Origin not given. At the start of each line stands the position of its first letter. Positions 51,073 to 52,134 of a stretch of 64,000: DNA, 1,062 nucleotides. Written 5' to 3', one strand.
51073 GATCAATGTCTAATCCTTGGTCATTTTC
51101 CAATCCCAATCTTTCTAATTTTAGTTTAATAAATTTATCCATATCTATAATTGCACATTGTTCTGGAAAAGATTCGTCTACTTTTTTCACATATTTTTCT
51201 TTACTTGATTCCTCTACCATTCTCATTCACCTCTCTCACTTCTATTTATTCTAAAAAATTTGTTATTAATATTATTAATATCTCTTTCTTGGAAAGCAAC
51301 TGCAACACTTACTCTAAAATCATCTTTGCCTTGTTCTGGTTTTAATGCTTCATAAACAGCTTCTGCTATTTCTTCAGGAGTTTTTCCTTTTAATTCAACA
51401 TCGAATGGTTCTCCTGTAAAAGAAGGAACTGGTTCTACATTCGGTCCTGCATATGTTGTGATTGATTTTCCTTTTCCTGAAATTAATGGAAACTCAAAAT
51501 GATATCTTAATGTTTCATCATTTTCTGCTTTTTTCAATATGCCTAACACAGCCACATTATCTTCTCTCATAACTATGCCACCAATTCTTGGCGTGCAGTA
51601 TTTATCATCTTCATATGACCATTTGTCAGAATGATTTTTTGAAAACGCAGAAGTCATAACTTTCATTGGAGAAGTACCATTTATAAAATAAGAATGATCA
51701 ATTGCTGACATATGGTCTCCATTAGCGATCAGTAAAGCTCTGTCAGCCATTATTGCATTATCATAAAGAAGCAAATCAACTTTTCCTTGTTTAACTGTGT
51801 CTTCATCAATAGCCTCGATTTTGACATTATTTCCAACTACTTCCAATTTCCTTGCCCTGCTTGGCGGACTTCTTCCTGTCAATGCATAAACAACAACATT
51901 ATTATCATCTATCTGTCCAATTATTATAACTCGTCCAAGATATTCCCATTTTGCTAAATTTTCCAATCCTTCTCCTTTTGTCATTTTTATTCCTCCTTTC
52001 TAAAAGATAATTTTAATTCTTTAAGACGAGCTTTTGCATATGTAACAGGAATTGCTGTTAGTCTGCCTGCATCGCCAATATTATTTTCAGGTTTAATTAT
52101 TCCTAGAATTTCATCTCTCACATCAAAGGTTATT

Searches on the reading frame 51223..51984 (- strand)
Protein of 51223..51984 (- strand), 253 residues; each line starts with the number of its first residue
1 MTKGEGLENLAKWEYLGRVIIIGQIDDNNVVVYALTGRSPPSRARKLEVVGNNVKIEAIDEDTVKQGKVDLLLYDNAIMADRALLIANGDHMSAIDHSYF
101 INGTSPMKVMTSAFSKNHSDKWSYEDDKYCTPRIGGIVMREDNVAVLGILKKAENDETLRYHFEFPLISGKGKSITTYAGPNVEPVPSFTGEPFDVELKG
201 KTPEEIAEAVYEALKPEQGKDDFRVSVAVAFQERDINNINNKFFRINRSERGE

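Call 5: search_protein_families(library=pfam, proteins=[window:51223-51984:-], max_evalue=0.001)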
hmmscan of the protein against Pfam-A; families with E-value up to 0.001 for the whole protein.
window:51223-51984:- (253 aa): 1 family
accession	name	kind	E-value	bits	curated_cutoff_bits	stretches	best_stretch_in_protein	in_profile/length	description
PF07826.16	IMP_cyclohyd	-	1.1e-27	97.3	28.1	1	15-233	1-189/192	IMP cyclohydrolase-like protein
